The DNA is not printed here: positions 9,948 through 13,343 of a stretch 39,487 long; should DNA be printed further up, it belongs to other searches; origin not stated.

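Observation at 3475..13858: Nine-gene operon built around a giant tubulin/FtsZ-superfamily GTPase with a predicted trans-envelope partner set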

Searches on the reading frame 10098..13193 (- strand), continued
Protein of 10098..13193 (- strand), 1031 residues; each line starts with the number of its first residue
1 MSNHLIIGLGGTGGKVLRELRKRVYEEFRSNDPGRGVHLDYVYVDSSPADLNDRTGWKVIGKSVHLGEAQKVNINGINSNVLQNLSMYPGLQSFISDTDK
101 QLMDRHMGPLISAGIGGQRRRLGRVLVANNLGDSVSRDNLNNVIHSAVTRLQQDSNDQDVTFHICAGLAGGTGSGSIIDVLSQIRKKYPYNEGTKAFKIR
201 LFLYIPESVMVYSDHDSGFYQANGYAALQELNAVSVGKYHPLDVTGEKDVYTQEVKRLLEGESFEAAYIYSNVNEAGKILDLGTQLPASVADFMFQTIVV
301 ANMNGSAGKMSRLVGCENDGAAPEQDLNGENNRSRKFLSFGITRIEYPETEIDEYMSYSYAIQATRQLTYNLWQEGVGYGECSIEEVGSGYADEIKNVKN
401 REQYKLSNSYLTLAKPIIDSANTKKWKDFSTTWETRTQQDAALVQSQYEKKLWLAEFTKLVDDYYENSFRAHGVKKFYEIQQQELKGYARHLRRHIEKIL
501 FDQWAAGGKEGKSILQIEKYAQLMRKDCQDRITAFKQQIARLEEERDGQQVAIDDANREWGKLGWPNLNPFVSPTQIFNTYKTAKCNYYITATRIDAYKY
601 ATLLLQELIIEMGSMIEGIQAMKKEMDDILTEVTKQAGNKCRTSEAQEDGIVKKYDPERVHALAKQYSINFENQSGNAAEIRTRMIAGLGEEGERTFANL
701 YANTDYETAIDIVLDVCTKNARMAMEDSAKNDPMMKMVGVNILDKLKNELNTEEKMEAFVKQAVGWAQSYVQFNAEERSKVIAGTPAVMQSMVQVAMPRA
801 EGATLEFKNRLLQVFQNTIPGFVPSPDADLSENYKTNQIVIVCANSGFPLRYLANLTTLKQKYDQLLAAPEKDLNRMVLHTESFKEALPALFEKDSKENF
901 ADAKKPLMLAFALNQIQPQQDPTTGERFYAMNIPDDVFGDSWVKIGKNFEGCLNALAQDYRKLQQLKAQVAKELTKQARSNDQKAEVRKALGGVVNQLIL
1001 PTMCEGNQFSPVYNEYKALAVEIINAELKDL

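Call 48: search_protein_families(library=pfam, proteins=[L071:9869-11464:+, L087:4399-6072:+, L089:5475-7151:+, L076:3466-4377:+, L083:13059-13847:+, L093:3179-4030:+, L076:5253-6383:+, L077:4343-6004:+, L083:15433-16797:+, L068:10418-12076:+], max_evalue=0.001)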
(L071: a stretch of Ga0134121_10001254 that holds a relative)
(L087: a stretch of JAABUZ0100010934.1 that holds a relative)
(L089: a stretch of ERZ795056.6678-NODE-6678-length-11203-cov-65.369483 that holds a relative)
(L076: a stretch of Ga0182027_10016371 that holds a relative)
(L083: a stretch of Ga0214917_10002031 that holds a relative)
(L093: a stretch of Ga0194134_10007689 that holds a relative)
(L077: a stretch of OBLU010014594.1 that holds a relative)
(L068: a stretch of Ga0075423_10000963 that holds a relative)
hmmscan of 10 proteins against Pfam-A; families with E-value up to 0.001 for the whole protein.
L071:9869-11464:+ (531 aa): 2 families
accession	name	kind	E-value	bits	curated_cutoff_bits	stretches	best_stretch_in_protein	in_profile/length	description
PF12849.12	PBP_like_2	-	2.5e-29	103.3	27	1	165-375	40-266/267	PBP superfamily domain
PF00691.25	OmpA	-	3e-19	69.6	27.2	1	429-523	2-98/98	OmpA family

L087:4399-6072:+ (557 aa): 3 families
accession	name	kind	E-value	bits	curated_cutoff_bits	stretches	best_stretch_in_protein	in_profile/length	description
PF00691.25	OmpA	-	5.9e-18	65.5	27.2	1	452-548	2-98/98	OmpA family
PF09084.16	NMT1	-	2.1e-06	28.2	20.5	1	193-331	80-214/216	NMT1/THI5 like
PF13379.11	NMT1_2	-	2.6e-06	27.9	24.7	1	218-319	136-232/252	NMT1-like family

L089:5475-7151:+ (558 aa): 4 families
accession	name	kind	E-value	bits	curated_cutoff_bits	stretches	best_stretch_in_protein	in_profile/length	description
PF12849.12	PBP_like_2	-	7.7e-31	108.3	27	1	167-381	35-266/267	PBP superfamily domain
PF00691.25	OmpA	-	7.7e-16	58.7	27.2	1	432-527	1-98/98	OmpA family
PF12727.12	PBP_like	-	1.1e-07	31.6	27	1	168-321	9-151/193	PBP superfamily domain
PF13531.11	SBP_bac_11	-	4.2e-05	23.9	25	1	168-392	24-226/227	Bacterial extracellular solute-binding protein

L076:3466-4377:+ (303 aa): 9 families
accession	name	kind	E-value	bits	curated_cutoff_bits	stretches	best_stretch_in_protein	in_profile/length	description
PF07719.23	TPR_2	-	3.9e-09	36.4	27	1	132-161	4-33/34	Tetratricopeptide repeat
PF00515.34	TPR_1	-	3e-07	30.4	27.8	0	132-162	4-34/34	Tetratricopeptide repeat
PF13181.12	TPR_8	-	6.7e-06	26.3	25.7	0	239-265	3-29/34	Tetratricopeptide repeat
PF13174.12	TPR_6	-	1.9e-05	25.4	26.3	0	132-161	3-32/33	Tetratricopeptide repeat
PF13424.12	TPR_12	-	2.5e-05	24.8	30.1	0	127-159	43-75/77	Tetratricopeptide repeat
PF14559.12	TPR_19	-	8.9e-05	23.2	25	0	142-186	4-48/68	Tetratricopeptide repeat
PF13432.12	TPR_16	-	0.00015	22.6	32.7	0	133-190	1-57/65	Tetratricopeptide repeat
PF22316.2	ABhydrolase-like_N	-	0.00015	22.1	27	1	234-301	33-102/106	A/B hydrolase-like, N-terminal domain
PF13414.12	TPR_11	-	0.00033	20.7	26.8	0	139-173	4-38/42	TPR repeat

L083:13059-13847:+ (262 aa): 0 families

L093:3179-4030:+ (283 aa): 0 families

L076:5253-6383:+ (376 aa): 0 families

L077:4343-6004:+ (553 aa): 1 family
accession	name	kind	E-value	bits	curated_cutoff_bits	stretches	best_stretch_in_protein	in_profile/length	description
PF19867.5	DUF6340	-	0.001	18.8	26.4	0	229-271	209-255/258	Family of unknown function (DUF6340)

L083:15433-16797:+ (454 aa): 2 families
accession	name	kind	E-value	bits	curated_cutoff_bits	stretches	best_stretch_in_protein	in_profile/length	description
PF07661.19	MORN_2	-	0.00018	21.8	29.6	0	48-66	2-20/22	MORN repeat variant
PF17963.7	Big_9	-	0.00081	20.7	23.6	0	170-203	37-72/89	Bacterial Ig domain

L068:10418-12076:+ (552 aa): 4 families
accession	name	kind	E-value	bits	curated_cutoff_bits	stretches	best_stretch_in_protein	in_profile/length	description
PF00691.25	OmpA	-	9.4e-16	58.4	27.2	1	443-539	2-98/98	OmpA family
PF09084.16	NMT1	-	6.2e-09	36.5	20.5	1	125-329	18-215/216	NMT1/THI5 like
PF12974.12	Phosphonate-bd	-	5.2e-06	26.4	27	1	125-308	26-208/242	ABC transporter, phosphonate, periplasmic substrate-binding protein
PF13379.11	NMT1_2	-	1e-05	26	24.7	1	202-332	122-246/252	NMT1-like family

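Call 50: list_cluster_members(proteins=[P0121, P0125, P0131, P0135, P0143, P0150, P0164, P0180, P0201, P0250])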
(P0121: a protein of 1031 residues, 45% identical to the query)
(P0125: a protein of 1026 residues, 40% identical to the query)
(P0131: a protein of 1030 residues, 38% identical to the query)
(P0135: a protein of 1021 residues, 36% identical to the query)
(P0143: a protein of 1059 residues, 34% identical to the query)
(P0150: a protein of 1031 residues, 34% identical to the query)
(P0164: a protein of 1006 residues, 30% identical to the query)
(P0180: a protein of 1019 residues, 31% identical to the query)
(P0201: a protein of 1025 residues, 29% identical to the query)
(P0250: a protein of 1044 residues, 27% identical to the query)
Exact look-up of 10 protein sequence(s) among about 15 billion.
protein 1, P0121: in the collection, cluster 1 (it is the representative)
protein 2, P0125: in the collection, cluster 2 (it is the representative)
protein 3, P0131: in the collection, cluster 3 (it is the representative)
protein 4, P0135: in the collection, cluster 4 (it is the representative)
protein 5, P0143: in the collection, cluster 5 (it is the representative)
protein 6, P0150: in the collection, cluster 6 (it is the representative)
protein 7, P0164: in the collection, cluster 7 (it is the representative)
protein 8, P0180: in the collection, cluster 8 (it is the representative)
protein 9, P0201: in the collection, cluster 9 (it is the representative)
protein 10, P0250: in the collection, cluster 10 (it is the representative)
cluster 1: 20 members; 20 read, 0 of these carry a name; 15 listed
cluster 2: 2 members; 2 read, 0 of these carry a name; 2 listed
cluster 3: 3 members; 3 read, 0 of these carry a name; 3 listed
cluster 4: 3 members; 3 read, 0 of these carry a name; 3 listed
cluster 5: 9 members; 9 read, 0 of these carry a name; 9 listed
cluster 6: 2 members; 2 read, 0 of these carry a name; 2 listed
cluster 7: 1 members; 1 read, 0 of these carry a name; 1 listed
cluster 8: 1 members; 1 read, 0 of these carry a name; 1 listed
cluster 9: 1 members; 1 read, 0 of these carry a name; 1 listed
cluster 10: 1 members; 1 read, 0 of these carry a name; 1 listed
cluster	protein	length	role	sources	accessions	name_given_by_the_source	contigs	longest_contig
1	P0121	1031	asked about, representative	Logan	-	-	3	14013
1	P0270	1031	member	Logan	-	-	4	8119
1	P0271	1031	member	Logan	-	-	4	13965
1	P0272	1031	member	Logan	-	-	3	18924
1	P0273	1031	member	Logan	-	-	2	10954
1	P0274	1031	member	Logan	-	-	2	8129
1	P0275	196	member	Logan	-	-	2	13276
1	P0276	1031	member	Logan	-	-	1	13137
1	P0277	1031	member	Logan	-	-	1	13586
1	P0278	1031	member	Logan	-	-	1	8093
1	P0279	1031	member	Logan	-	-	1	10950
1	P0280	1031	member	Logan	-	-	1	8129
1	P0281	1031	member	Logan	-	-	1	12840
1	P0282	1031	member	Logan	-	-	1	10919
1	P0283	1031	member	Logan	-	-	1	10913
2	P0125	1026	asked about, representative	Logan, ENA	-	-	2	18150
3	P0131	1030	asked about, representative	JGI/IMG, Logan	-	-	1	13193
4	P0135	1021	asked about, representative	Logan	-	-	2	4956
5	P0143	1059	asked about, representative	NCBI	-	-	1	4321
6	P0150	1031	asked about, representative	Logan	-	-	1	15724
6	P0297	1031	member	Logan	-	-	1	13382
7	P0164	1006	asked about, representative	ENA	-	-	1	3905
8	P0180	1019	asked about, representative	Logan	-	-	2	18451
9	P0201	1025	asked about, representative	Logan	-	-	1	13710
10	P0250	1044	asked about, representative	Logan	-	-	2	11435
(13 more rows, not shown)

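Call 51: find_homologous_proteins(query=L042:10001-13099:+, max_evalue=1e-20)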
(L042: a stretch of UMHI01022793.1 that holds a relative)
Query L042:10001-13099:+ (1033 aa): 1204 proteins with E <= 1e-20 among 8000 candidates; the best 120 are listed.
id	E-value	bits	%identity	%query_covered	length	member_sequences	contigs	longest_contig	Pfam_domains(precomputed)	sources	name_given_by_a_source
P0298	0.0e+0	2351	100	100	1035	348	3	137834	PF13809.13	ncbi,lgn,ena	-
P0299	0.0e+0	2341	100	100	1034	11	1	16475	PF13809.13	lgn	-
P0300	0.0e+0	2258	95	100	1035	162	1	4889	PF13809.13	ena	-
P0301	0.0e+0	2078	87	100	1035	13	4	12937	PF13809.13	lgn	-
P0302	0.0e+0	2073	87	100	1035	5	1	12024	PF13809.13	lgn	-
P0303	0.0e+0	2060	87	100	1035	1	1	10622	PF13809.13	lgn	-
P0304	0.0e+0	2050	87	100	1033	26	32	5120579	PF13809.13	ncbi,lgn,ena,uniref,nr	ncbi:Tubulin like protein [Bacteroides finegoldii]|uniref:Uncharacterized protein n=1 Tax=Bacteroide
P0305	0.0e+0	2049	86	100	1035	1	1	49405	PF13809.13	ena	-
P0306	0.0e+0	2001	84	100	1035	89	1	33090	PF13809.13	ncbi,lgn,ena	-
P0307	0.0e+0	2000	84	100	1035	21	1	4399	PF13809.13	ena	-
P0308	0.0e+0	1991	84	100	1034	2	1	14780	PF13809.13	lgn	-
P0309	0.0e+0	1986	84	100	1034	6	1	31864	PF13809.13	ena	-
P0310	0.0e+0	1972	83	100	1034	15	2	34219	PF13809.13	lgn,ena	-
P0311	0.0e+0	1966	82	100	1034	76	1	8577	PF13809.13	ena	-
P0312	0.0e+0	1952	82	100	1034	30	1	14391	PF13809.13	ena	-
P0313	0.0e+0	1949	82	100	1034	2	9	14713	PF13809.13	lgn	-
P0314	0.0e+0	1946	81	100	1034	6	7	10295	PF13809.13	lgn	-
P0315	0.0e+0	1926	81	100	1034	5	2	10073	PF13809.13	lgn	-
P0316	0.0e+0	1919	80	100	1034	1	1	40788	PF13809.13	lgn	-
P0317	0.0e+0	1888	79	100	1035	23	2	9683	PF13809.13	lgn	-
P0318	0.0e+0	1885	79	100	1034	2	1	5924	PF13809.13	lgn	-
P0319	0.0e+0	1884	80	100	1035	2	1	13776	PF13809.13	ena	-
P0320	0.0e+0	1876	78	100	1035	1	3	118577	PF13809.13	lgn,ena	-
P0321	0.0e+0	1863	78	100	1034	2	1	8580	PF13809.13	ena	-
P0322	0.0e+0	1856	78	100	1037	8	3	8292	PF13809.13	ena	-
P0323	0.0e+0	1855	77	100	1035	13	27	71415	PF13809.13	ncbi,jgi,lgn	-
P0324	0.0e+0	1852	78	100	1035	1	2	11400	PF13809.13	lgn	-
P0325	0.0e+0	1848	78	100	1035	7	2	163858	PF13809.13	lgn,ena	-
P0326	0.0e+0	1830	77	100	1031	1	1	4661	PF13809.13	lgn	-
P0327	0.0e+0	1828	76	100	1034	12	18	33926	PF13809.13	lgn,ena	-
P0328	0.0e+0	1818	75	100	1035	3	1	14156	PF13809.13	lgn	-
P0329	0.0e+0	1812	76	100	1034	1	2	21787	PF13809.13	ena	-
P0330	0.0e+0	1811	75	100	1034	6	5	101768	PF13809.13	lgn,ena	-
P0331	0.0e+0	1811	77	100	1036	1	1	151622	PF13809.13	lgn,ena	-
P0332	0.0e+0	1810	76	100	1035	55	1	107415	PF13809.13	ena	-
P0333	0.0e+0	1809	76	100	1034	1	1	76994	PF13809.13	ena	-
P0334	0.0e+0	1808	75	100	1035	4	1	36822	PF13809.13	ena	-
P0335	0.0e+0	1789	75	100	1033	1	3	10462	PF13809.13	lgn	-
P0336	0.0e+0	1781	76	100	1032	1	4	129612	PF13809.13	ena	-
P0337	0.0e+0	1780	74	100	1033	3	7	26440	PF13809.13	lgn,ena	-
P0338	0.0e+0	1777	74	100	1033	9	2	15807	PF13809.13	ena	-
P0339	0.0e+0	1774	74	100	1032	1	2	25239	PF13809.13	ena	-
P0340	0.0e+0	1770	74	100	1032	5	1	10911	PF13809.13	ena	-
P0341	0.0e+0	1770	74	100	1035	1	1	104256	PF13809.13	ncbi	-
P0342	0.0e+0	1767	74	100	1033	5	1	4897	PF13809.13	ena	-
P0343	0.0e+0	1765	73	100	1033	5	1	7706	PF13809.13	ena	-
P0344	0.0e+0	1763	74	100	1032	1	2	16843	PF13809.13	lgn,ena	-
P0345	0.0e+0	1758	74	100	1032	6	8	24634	PF13809.13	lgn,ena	-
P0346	0.0e+0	1756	74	100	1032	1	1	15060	PF13809.13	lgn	-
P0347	0.0e+0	1751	74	100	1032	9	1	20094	PF13809.13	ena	-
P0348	0.0e+0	1735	73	100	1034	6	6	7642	PF13809.13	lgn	-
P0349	0.0e+0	1734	73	100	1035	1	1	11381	PF13809.13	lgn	-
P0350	0.0e+0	1731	73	100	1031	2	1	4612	PF13809.13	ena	-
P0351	0.0e+0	1728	73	100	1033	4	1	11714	PF13809.13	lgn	-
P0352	0.0e+0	1719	73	100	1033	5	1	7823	PF13809.13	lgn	-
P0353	0.0e+0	1630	69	100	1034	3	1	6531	PF13809.13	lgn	-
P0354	0.0e+0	1621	69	100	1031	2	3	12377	PF13809.13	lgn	-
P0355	0.0e+0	1599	68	100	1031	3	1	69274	PF13809.13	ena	-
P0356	0.0e+0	1558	66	100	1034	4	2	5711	PF13809.13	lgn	-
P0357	0.0e+0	1538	65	100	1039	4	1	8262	PF13809.13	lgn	-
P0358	0.0e+0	1509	76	84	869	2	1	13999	PF13809.13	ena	-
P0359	0.0e+0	1503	64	100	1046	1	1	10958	PF13809.13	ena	-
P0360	0.0e+0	1484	65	100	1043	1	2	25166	PF13809.13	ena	-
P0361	0.0e+0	1458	80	77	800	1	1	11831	PF13809.13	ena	-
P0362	0.0e+0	1397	71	86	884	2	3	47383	PF13809.13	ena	-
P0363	0.0e+0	1213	61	86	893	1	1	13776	PF13809.13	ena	-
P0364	0.0e+0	1198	63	85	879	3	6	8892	PF13809.13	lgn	-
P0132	0.0e+0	1196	53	100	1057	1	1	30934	PF13809.13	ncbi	-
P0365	0.0e+0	1128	78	60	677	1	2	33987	PF13809.13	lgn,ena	-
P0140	0.0e+0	1033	55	86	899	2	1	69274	PF13809.13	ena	-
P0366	1.3e-292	991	53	85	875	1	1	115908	PF13809.13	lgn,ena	-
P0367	9.7e-282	955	46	100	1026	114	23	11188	PF13809.13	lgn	-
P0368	1.1e-277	942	46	100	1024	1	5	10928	PF13809.13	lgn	-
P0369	1.2e-277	942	46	99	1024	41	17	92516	PF13809.13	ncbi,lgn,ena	-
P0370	7.0e-277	939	45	99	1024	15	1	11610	PF13809.13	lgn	-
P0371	3.0e-274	931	43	98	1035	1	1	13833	PF13809.13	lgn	-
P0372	5.2e-274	930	44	100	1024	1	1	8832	PF13809.13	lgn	-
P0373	3.2e-273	927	46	99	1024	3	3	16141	PF13809.13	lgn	-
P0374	1.5e-272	925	45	99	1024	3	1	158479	PF13809.13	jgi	-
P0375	3.3e-272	924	44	97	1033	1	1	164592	PF13809.13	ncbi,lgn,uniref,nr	ncbi:tubulin-like protein [Dysgonomonas alginatilytica]|uniref:Tubulin-like protein n=1 Tax=Dysgonom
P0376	3.5e-271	920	45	100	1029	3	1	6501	PF13809.13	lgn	-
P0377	8.5e-270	916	44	100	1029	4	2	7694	PF13809.13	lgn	-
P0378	2.9e-269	914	44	100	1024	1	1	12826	PF13809.13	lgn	-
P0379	4.2e-269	914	44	99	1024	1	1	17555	PF13809.13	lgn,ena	-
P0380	5.1e-268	910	43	100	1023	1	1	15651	PF13809.13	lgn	-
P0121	1.3e-266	905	45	100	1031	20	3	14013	PF13809.13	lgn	-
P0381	3.9e-266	904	42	98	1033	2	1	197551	PF13809.13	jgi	-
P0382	7.9e-266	903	43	100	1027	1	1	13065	PF13809.13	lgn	-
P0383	1.1e-265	902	43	99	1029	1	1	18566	PF13809.13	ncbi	-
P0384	5.6e-265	900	44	99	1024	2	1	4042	PF13809.13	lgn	-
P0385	1.0e-264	899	44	100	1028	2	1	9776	PF13809.13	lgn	-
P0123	3.1e-264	897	44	99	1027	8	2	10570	PF13809.13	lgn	-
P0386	8.5e-264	896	42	100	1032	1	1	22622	PF13809.13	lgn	-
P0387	1.1e-263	896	44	99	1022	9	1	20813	PF13809.13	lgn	-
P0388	5.2e-263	893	44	100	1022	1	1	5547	PF13809.13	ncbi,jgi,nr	ncbi:MAG: tubulin-like doman-containing protein [Tannerella sp.]|jgi:hypothetical protein|nr:tubulin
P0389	6.4e-262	890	43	100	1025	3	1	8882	PF13809.13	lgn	-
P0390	2.2e-260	885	43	98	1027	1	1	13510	PF13809.13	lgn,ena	-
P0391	3.1e-260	884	43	98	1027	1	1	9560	PF13809.13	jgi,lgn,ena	-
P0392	3.6e-260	884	43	100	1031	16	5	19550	PF13809.13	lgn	-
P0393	8.1e-260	883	44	99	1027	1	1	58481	PF13809.13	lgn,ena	-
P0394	2.3e-259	881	43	100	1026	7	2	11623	PF13809.13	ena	-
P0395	9.2e-259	879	43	99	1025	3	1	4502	PF13809.13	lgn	-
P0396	1.5e-258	879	41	98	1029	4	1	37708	PF13809.13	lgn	-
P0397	1.6e-258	879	43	100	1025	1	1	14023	PF13809.13,PF00091.32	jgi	jgi:hypothetical protein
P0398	9.4e-257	873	43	100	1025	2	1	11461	PF13809.13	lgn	-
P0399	1.4e-256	872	43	98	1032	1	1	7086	PF13809.13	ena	-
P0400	2.4e-256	871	43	100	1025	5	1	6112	PF13809.13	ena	-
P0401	2.0e-253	862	42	99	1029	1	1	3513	PF13809.13,PF00091.32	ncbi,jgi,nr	ncbi:MAG: tubulin-like doman-containing protein [Dysgonamonadaceae bacterium]|jgi:hypothetical prote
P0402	3.2e-252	858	42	100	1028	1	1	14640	PF13809.13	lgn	-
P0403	3.3e-252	858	42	98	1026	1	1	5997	PF13809.13,PF00091.32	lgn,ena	-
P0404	3.9e-252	857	43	100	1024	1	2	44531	PF13809.13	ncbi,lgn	-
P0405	2.7e-250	851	42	100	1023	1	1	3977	PF13809.13,PF00091.32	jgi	jgi:hypothetical protein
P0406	1.9e-249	849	43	100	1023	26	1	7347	PF13809.13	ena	-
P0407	3.5e-249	848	41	98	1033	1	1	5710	PF13809.13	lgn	-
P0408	5.7e-249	847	41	100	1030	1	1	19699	PF13809.13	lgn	-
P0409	6.4e-249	847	41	98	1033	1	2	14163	PF13809.13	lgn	-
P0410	1.1e-248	846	41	98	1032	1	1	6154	PF13809.13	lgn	-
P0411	3.6e-248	844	41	98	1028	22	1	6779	PF13809.13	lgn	-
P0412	6.1e-248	844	42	98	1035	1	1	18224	PF13809.13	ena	-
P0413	6.9e-248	843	41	98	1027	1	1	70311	PF13809.13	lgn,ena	-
